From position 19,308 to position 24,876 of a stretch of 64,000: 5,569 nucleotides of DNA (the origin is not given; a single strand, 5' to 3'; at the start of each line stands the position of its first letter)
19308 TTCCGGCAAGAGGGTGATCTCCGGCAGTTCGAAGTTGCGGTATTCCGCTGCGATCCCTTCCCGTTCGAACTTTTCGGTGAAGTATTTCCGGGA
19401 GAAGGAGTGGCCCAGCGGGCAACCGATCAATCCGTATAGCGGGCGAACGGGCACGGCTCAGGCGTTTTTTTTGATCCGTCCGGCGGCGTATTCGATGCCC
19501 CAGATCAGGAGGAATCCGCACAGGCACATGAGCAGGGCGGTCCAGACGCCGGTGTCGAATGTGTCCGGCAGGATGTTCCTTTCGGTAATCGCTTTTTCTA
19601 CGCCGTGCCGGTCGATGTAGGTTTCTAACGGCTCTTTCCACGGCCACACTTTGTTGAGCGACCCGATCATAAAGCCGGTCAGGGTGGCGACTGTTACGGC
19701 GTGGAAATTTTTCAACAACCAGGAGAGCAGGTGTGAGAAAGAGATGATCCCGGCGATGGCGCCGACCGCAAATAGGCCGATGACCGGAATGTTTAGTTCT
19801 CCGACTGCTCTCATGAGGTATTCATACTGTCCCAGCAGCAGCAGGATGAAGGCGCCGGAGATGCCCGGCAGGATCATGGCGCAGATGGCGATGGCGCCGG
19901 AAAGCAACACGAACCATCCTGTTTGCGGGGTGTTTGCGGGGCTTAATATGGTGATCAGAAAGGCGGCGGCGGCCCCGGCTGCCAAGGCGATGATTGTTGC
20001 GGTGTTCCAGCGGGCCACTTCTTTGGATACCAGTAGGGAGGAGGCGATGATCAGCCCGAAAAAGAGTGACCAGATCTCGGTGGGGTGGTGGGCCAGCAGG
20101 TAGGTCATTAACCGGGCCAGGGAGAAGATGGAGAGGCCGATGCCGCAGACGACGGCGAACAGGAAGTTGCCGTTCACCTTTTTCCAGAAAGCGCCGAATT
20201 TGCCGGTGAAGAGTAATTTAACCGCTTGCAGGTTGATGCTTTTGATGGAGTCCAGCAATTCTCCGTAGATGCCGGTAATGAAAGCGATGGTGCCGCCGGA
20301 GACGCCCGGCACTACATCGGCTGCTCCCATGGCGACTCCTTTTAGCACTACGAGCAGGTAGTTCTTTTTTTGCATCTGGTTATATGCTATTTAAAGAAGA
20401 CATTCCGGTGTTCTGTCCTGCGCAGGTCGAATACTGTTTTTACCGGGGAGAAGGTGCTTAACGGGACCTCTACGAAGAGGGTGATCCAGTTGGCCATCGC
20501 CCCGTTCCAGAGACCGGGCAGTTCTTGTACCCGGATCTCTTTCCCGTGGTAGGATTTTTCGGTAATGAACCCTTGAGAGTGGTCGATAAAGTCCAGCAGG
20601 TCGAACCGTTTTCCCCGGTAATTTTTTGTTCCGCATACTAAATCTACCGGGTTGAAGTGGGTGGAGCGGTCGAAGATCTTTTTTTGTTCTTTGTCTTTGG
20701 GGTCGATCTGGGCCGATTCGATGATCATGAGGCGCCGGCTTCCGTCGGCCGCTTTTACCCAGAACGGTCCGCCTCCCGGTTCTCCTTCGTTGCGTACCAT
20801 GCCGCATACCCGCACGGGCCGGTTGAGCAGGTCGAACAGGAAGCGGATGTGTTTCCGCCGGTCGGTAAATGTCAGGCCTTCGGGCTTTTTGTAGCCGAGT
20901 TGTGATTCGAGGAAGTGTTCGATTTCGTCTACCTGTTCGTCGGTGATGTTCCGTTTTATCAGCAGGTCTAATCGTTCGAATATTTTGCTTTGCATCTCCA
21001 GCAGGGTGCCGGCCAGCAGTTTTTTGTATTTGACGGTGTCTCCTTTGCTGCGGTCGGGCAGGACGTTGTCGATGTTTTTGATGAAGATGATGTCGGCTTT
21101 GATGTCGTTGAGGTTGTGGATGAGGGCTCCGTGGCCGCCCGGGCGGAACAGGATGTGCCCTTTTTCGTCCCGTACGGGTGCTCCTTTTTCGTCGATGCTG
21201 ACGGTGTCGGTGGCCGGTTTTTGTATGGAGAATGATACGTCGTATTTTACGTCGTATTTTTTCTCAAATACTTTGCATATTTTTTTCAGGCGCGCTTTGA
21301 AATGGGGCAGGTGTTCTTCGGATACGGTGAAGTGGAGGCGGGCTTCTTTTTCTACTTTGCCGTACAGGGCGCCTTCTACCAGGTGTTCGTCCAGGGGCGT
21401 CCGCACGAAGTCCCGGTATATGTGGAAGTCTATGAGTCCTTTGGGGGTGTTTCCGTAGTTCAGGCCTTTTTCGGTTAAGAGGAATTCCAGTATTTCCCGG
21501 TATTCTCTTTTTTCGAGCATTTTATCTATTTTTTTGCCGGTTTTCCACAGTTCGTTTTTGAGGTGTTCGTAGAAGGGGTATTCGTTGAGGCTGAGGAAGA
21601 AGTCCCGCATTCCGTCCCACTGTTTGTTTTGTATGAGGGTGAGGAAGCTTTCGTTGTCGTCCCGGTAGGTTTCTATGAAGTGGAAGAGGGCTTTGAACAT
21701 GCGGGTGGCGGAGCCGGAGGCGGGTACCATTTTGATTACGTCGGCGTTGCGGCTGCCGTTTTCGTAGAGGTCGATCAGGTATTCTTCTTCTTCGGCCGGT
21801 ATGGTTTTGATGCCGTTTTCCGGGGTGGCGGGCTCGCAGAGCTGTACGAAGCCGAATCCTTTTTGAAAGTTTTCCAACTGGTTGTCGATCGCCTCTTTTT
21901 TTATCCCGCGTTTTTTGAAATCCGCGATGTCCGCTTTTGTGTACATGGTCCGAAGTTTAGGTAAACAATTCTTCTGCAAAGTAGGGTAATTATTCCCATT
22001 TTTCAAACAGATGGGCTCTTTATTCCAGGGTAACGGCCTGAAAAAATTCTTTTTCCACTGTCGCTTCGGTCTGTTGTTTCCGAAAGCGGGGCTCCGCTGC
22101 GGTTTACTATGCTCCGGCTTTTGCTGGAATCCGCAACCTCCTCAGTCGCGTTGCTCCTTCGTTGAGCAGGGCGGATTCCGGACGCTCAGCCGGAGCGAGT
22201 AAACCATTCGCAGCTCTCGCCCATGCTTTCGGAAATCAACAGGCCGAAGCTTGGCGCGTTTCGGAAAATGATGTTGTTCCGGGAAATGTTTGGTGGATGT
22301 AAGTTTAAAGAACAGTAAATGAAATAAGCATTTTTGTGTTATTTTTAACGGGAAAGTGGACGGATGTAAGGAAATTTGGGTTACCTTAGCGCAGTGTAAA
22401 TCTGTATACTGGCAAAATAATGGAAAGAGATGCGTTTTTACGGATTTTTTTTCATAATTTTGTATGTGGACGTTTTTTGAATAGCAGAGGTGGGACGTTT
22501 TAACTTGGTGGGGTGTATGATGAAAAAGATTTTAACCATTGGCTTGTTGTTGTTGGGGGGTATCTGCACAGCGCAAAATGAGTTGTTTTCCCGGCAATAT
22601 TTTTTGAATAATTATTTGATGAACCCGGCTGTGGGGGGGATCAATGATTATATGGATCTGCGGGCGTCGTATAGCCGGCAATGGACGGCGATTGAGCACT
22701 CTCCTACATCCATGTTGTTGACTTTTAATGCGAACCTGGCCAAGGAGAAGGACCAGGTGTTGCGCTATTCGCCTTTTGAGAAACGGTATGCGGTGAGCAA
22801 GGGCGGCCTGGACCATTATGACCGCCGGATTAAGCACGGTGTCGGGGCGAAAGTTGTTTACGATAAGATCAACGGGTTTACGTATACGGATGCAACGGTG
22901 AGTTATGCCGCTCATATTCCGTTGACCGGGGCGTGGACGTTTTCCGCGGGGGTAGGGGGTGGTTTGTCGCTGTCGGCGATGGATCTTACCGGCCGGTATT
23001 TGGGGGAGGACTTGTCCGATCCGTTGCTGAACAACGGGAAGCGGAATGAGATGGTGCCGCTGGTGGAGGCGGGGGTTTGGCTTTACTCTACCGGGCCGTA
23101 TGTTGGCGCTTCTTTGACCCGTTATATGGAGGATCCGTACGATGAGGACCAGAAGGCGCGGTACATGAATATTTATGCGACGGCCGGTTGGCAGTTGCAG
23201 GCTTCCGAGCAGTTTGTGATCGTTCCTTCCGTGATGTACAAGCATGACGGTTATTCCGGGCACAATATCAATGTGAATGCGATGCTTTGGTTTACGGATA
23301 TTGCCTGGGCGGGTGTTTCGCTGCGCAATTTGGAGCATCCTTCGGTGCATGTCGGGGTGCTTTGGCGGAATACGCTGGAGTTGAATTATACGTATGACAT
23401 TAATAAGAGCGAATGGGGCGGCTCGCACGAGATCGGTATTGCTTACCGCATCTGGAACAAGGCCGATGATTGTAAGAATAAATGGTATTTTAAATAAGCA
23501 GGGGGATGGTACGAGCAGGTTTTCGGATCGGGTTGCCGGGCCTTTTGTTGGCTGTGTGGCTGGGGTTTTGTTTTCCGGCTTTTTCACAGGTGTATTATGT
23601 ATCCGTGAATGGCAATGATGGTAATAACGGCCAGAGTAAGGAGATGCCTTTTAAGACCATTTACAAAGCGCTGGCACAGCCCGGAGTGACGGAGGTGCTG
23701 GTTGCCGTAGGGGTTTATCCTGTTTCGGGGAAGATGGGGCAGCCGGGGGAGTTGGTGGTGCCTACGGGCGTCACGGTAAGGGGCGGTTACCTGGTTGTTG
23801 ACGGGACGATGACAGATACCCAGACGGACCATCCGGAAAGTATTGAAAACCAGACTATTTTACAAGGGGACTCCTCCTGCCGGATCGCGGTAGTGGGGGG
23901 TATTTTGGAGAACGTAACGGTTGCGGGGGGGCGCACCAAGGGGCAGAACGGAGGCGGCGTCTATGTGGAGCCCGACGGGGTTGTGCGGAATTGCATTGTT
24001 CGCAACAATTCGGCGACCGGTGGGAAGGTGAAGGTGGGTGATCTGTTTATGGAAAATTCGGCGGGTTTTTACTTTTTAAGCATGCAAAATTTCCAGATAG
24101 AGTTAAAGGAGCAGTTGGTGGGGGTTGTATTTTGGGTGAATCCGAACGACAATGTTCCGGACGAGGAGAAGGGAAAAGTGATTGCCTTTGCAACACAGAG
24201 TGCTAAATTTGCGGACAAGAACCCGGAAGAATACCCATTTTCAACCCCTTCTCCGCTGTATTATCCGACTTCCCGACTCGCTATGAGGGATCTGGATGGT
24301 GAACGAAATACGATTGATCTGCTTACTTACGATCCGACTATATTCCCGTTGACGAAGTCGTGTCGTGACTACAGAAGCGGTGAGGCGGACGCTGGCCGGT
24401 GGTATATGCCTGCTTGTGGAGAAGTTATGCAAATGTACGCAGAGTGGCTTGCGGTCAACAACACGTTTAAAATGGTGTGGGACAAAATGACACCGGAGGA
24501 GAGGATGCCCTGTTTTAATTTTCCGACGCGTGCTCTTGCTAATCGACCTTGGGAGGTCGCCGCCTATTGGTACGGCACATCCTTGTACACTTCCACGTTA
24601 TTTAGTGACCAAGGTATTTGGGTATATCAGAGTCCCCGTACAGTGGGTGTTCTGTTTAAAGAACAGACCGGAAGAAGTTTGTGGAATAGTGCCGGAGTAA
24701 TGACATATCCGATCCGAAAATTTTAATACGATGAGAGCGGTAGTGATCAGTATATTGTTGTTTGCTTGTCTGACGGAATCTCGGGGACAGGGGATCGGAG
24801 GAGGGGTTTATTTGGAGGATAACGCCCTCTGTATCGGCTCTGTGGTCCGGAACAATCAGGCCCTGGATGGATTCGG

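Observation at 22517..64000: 41.5-kb same-strand array of 13 secreted-protein genes led by a porP/sprF-like gene: candidate undescribed T9SS-linked surface lectin/adhesin system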

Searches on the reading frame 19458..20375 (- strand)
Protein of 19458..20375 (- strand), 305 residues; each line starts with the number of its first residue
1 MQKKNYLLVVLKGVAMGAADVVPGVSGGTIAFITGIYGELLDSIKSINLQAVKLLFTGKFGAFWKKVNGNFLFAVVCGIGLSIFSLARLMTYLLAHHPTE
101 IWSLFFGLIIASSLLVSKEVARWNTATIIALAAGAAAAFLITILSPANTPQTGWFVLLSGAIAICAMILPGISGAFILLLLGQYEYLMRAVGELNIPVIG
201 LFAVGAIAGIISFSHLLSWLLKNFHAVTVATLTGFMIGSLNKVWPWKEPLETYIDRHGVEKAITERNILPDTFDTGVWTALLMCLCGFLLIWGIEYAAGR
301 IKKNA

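Call 9: search_protein_families(library=pfam, proteins=[window:19458-20375:-], max_evalue=0.001)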
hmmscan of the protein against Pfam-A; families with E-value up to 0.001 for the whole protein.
window:19458-20375:- (305 aa): 1 family
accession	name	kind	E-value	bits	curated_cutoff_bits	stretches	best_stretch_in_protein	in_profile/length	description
PF04018.18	VCA0040-like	-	2.2e-102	342.3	26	1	16-259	1-244/246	Undecaprenyl phosphate translocase-like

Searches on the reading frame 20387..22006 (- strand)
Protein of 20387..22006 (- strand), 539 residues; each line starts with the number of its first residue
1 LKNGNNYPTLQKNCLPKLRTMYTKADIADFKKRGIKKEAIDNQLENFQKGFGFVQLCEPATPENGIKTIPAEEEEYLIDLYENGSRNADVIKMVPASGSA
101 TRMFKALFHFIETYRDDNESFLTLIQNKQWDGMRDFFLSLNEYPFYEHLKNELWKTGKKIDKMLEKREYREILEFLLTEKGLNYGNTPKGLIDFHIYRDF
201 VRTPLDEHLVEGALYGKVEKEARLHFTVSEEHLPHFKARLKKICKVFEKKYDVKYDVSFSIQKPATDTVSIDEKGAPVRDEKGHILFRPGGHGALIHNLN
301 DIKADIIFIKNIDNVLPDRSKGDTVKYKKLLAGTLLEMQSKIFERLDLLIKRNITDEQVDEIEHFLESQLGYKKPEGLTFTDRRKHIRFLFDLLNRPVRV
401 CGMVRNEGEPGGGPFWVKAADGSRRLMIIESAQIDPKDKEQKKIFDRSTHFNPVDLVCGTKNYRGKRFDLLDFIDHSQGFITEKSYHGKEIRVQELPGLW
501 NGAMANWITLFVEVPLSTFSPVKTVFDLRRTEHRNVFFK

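Call 9: search_protein_families(library=pfam, proteins=[window:20387-22006:-], max_evalue=0.001)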
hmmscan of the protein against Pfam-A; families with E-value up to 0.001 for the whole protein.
window:20387-22006:- (539 aa): 1 family
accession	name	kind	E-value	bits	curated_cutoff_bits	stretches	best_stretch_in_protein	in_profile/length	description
PF14134.11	DUF4301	-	8.1e-216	718.2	27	1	23-534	1-507/507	Domain of unknown function (DUF4301)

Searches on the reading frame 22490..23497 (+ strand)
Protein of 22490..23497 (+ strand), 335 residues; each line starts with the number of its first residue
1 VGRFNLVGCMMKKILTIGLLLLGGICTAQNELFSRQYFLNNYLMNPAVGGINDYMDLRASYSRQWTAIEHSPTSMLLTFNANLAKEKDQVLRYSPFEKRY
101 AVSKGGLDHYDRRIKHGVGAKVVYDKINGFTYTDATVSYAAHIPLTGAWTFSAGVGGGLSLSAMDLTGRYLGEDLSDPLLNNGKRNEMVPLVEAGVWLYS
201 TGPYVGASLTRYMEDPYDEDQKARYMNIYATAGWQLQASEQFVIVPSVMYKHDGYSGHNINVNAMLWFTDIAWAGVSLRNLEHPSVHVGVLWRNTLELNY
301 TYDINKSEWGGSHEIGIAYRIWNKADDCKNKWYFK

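Call 3: search_protein_families(library=pfam, proteins=[window:22490-23497:+], max_evalue=0.01)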
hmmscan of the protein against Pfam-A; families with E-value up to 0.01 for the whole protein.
window:22490-23497:+ (335 aa): 1 family
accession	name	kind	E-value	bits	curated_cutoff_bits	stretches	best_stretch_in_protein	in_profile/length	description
PF11751.14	PorP_SprF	-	7.3e-42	144.2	22.3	1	28-319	3-273/273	Type IX secretion system membrane protein PorP/SprF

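Call 7: search_protein_families(library=ncbifam, proteins=[window:22490-23497:+], max_evalue=0.01)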
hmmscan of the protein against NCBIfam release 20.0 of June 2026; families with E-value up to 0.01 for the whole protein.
window:22490-23497:+ (335 aa): 1 family
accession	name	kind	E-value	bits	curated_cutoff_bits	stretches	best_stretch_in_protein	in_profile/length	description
TIGR03519.1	T9SS_PorP_fam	subfamily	1.6e-49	168.9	90.55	1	11-321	1-292/292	PorP/SprF family type IX secretion system membrane protein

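Call 99: list_cluster_members(proteins=[P0001, window:22517-23497:+, P0143])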
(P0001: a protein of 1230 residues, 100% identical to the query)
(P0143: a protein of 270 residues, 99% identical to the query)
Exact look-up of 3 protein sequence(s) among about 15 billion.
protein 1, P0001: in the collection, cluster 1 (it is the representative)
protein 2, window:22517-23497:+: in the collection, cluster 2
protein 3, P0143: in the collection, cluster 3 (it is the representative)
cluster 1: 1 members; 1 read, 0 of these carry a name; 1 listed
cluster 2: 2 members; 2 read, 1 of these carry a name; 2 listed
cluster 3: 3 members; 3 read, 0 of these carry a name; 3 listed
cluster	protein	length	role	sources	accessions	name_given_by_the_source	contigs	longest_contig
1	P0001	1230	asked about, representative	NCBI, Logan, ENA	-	-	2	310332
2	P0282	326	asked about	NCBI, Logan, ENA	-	-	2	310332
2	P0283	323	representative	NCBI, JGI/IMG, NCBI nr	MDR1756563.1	MAG: PorP/SprF family type IX secretion system membrane protein [Culturomica sp.] | type IX secretion system PorP/SprF family membrane protein | PorP/SprF family type IX secretion system membrane protein [Culturomica sp.]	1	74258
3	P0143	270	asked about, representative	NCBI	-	-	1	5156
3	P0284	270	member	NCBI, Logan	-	-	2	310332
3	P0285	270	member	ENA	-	-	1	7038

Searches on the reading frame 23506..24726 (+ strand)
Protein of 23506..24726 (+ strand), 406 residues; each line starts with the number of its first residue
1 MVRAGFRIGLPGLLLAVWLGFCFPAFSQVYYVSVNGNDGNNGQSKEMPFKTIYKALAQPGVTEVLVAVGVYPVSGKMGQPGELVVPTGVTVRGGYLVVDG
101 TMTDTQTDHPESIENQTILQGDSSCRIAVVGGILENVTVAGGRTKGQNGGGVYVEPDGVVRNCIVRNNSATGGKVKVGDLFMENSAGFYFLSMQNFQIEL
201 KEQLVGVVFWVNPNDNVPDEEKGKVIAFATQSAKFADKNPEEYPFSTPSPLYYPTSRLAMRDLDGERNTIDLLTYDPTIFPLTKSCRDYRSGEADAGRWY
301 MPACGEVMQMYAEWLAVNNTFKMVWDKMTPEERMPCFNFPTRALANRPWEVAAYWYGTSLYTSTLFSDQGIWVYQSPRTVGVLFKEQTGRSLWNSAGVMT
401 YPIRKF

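Call 3: search_protein_families(library=pfam, proteins=[window:23506-24726:+], max_evalue=0.01)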
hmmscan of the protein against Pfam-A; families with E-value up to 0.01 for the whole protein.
window:23506-24726:+ (406 aa): 1 family
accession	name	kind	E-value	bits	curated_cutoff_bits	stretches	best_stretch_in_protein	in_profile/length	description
PF07602.17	DUF1565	-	2.1e-05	24.4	20.3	1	34-97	1-62/257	Protein of unknown function (DUF1565)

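Call 7: search_protein_families(library=ncbifam, proteins=[window:23506-24726:+], max_evalue=0.01)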
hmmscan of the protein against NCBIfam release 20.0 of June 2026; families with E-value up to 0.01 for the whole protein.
window:23506-24726:+ (406 aa): 1 family
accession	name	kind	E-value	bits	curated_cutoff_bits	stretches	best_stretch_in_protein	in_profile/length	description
NF047854.1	LIC10774_subfam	equivalog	8.9e-07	28.2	380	1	29-96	60-126/358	LIC10774/LIC10365 family surface protein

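Call 20: search_protein_families(library=pfam, proteins=[window:23506-24726:+], max_evalue=10)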
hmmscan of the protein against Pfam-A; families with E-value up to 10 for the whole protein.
window:23506-24726:+ (406 aa): 1 family
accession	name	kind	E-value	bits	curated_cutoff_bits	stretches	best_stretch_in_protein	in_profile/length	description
PF07602.17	DUF1565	-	2.1e-05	24.4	20.3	1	34-97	1-62/257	Protein of unknown function (DUF1565)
